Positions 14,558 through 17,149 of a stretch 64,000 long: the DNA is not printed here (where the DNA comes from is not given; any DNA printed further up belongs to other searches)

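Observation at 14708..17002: Single-polypeptide 7TM receptor fused to an RGS domain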

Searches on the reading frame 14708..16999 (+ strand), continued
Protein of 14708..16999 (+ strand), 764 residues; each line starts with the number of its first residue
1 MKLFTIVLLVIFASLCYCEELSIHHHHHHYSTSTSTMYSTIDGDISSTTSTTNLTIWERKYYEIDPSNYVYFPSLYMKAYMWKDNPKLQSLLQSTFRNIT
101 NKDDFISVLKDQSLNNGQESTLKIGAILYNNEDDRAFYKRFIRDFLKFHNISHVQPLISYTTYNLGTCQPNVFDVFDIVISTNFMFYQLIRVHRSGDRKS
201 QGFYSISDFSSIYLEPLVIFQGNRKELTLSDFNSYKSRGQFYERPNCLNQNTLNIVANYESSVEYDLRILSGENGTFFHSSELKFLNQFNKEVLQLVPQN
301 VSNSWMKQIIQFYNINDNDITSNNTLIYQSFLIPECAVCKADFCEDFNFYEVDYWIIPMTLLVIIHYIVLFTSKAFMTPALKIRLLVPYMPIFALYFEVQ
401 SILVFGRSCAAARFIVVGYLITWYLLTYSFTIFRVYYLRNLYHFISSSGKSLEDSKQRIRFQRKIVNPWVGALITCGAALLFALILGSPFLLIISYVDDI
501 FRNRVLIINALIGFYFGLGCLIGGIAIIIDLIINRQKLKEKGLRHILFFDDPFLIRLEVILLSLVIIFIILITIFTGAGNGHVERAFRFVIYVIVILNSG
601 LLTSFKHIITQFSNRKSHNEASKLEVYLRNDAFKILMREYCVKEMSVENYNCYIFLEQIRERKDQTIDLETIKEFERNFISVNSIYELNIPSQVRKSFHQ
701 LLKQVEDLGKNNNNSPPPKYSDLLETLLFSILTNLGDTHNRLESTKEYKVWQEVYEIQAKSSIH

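Call 34: list_cluster_members(proteins=[P0004, P0005, P0007, P0010, P0014, P0025, P0041, P0070, P0090, P0116])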
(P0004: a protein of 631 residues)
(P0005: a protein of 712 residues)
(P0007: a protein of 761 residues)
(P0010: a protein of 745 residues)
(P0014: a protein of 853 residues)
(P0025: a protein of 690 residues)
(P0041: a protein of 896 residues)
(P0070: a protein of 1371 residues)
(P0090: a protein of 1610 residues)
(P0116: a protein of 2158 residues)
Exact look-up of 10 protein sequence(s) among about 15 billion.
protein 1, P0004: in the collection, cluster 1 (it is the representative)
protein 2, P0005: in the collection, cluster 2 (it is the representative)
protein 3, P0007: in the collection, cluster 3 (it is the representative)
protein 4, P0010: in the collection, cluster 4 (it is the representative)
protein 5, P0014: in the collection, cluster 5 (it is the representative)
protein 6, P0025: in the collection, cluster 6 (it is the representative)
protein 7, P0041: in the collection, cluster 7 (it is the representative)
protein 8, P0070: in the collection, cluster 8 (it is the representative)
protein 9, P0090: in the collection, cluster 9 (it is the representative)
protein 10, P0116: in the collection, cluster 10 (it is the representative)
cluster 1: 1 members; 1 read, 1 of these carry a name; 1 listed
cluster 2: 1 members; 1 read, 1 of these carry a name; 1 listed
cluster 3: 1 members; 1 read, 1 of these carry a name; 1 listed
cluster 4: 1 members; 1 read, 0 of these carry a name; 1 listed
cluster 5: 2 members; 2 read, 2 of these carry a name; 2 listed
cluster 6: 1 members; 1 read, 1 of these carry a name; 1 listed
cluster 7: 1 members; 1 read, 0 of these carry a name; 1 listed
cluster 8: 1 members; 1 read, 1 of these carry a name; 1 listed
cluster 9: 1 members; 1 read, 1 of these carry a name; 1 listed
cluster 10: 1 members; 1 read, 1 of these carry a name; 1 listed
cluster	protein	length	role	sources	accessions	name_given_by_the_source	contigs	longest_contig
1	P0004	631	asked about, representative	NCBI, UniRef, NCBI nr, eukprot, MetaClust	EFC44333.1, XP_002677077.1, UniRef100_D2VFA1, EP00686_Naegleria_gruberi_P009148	predicted protein [Naegleria gruberi] | Predicted protein n=1 Tax=Naegleria gruberi TaxID=5762 RepID=D2VFA1_NAEGR | uncharacterized protein NAEGRDRAFT_67552 [Naegleria gruberi]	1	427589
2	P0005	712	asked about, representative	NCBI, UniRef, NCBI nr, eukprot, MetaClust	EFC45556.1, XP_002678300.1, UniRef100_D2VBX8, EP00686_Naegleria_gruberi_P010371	predicted protein [Naegleria gruberi] | Predicted protein n=1 Tax=Naegleria gruberi TaxID=5762 RepID=D2VBX8_NAEGR | uncharacterized protein NAEGRDRAFT_66373 [Naegleria gruberi]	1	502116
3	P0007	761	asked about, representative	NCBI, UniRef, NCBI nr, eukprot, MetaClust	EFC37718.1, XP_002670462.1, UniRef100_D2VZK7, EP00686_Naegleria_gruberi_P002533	predicted protein [Naegleria gruberi] | Predicted protein n=1 Tax=Naegleria gruberi TaxID=5762 RepID=D2VZK7_NAEGR | uncharacterized protein NAEGRDRAFT_74523 [Naegleria gruberi]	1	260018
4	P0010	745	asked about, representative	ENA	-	-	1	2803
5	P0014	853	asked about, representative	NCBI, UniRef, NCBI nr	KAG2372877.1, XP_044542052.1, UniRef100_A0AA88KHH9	hypothetical protein C9374_013084 [Naegleria lovaniensis] | RGS domain-containing protein n=1 Tax=Naegleria lovaniensis TaxID=51637 ... | uncharacterized protein C9374_013084 [Naegleria lovaniensis]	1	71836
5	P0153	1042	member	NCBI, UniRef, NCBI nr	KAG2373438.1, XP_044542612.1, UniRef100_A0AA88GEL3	hypothetical protein C9374_012177 [Naegleria lovaniensis] | Big-1 domain-containing protein n=1 Tax=Naegleria lovaniensis TaxID=51637 ... | uncharacterized protein C9374_012177 [Naegleria lovaniensis]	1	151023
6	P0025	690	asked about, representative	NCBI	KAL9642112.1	hypothetical protein ABK040_007118 [Willaertia magna]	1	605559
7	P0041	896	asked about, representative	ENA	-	-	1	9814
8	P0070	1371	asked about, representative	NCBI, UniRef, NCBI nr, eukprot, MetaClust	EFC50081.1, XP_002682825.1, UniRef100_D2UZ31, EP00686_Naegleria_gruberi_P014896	hypothetical protein NAEGRDRAFT_77883 [Naegleria gruberi] | RGS domain-containing protein n=1 Tax=Naegleria gruberi TaxID=5762 RepID=D2UZ31_NAEGR | uncharacterized protein NAEGRDRAFT_77883 [Naegleria gruberi]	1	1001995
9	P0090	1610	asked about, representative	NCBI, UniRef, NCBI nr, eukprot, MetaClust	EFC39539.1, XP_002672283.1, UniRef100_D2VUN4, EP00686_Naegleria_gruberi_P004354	predicted protein [Naegleria gruberi] | Predicted protein n=1 Tax=Naegleria gruberi TaxID=5762 RepID=D2VUN4_NAEGR | uncharacterized protein NAEGRDRAFT_72726 [Naegleria gruberi]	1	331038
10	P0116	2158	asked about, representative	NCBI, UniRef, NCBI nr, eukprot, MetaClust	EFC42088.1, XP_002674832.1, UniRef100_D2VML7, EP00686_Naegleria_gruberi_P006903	predicted protein [Naegleria gruberi] | Predicted protein n=1 Tax=Naegleria gruberi TaxID=5762 RepID=D2VML7_NAEGR | uncharacterized protein NAEGRDRAFT_80558 [Naegleria gruberi]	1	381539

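Call 35: find_encoding_contigs(protein=P0002, flank=3000, max_places=2)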
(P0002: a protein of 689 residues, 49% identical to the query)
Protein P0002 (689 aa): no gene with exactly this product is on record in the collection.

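Call 36: find_encoding_contigs(protein=P0003, flank=3000, max_places=2)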
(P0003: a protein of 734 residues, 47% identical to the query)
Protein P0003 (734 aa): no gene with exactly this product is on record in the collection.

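Call 37: find_encoding_contigs(protein=P0001, flank=10000, max_places=2)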
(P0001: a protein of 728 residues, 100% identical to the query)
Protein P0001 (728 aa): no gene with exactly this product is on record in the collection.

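Call 44: predict_structure(alignment_id=A2)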
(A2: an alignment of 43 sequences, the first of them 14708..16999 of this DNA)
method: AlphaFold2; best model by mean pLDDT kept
length: 764 residues; sequences in the alignment: 43
mean_pLDDT: 85.3   pTM: 0.74
mean pLDDT of the five models: 85.3, 84.0, 83.0, 82.7, 82.6
residues with pLDDT >= 90: 389; 70-90: 283; 50-70: 61; < 50: 31
segments of 3 or more residues with pLDDT < 50: 22-48
pLDDT, mean of each block of 10 residues (from residue 1): 63 61 41 40 46 81 94 93 91 82 93 69 90 91 97 94 81 94 93 86 89 94 83 69 74 85 89 86 95 90 88 85 78 78 70 94 96 90 92 93 83 91 94 90 75 79 88 94 94 73 85 93 91 91 87 89 95 90 94 95 91 74 86 94 93 94 94 95 87 92 90 82 93 91 89 80 55
secondary structure, 60 per line:
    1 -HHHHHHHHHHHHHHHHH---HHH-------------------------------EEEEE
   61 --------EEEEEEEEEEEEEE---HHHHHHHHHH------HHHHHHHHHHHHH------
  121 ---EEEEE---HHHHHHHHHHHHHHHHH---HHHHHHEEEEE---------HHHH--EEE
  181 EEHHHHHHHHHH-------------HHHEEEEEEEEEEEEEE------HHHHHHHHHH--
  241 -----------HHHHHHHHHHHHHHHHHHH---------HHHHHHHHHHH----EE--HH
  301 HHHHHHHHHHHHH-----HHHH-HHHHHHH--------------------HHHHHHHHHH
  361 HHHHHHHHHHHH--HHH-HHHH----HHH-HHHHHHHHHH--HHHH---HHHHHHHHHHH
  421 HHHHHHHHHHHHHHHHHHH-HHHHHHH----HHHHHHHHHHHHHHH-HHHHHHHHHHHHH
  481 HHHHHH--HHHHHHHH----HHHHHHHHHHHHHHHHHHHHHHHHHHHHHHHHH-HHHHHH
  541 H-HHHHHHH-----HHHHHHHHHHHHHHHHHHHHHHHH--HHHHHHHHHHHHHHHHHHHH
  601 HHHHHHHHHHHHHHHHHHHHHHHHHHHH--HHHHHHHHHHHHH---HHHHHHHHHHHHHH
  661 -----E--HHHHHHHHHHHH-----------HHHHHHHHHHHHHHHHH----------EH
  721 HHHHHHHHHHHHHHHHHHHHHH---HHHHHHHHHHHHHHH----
elements in order (helices of 4 or more, strands of 3 or more residues): H2-18 E56-60 E69-82 H86-95 H102-114 E124-128 H132-148 H152-157 E158-162 H172-175 E178-182 H183-192 E209-222 H229-238 H252-270 H280-290 H299-313 H319-322 H324-330 H351-372 H379-382 H391-400 H403-406 H410-439 H441-447 H452-466 H468-486 H489-496 H501-533 H535-541 H543-549 H555-578 H581-628 H631-643 H647-660 H669-680 H692-708 H720-742 H746-760

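Call 46: fold_search(model_id=the predicted structure, library=pdb)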
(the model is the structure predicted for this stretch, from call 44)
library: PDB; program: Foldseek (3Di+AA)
matches with E <= 10: 481; with E <= 0.001: 0
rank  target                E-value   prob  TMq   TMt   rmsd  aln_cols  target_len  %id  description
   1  9lyd_Q                4.9e-02  0.96  0.20  0.34  16.3       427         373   12  Cryo-EM structure of GPR3-1IU9 complex (released 2025-04-09)
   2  7bvq_A                5.3e-02  0.90  0.21  0.31  16.5       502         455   11  Structure of human beta1 adrenergic receptor bound to carazolol (released 2020-12-02)
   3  8w1z_A                5.6e-02  0.97  0.21  0.25  10.0       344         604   13  Structure of a LGR dimer from Caenorhabditis elegans in apo state (released 2025-12-24)
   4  2bv1_B                6.1e-02  1.00  0.14  0.74   4.0       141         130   18  Regulator of G-protein Signalling 1 (Human) (released 2005-06-27)
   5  2ode_B                7.6e-02  1.00  0.14  0.73   4.0       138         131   18  Crystal structure of the heterodimeric complex of human RGS8 and activated Gi alpha 3 (released 2007-02-06)
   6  2bv1_A                7.9e-02  1.00  0.14  0.71   4.1       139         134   17  Regulator of G-protein Signalling 1 (Human) (released 2005-06-27)
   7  1fqi                  8.2e-02  1.00  0.14  0.69   5.1       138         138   20  RGS9 RGS DOMAIN (released 2001-02-28)
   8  8wvu_A                8.6e-02  0.93  0.19  0.19   8.4       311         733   12  Cryo-EM structure of LGR4 in complex with Rspo1 and RNF43 (released 2024-10-30)
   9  8u54_B                8.6e-02  0.90  0.21  0.23  24.9       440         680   12  The mTORC1 cholesterol sensor LYCHOS (GPR155) (released 2024-09-18)
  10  6am3_X                9.0e-02  1.00  0.15  0.72   5.0       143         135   20  Regulator of G protein signaling (RGS) 17 in complex with Ca2+ (released 2019-02-13)
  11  6c1r_B                9.0e-02  0.98  0.23  0.41  12.7       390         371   10  Crystal structure of human C5a receptor in complex with an orthosteric antagonist PMX53 and an allosteric antagonist a (released 2018-05-30)
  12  8u54_A                9.0e-02  0.85  0.21  0.23  25.0       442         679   12  The mTORC1 cholesterol sensor LYCHOS (GPR155) (released 2024-09-18)
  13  5do9_B                9.8e-02  1.00  0.14  0.73   5.1       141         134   18  Structure of regulator of G protein signaling 8 (RGS8) in complex with AlF4-activated Galpha-q (released 2016-01-20)
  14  2gtp_C                9.8e-02  1.00  0.14  0.73   3.9       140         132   18  Crystal structure of the heterodimeric complex of human RGS1 and activated Gi alpha 1 (released 2006-05-23)
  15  1fqj_B                1.1e-01  1.00  0.13  0.71   3.9       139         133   16  CRYSTAL STRUCTURE OF THE HETEROTRIMERIC COMPLEX OF THE RGS DOMAIN OF RGS9, THE GAMMA SUBUNIT OF PHOSPHODIESTERASE AND  (released 2001-02-28)
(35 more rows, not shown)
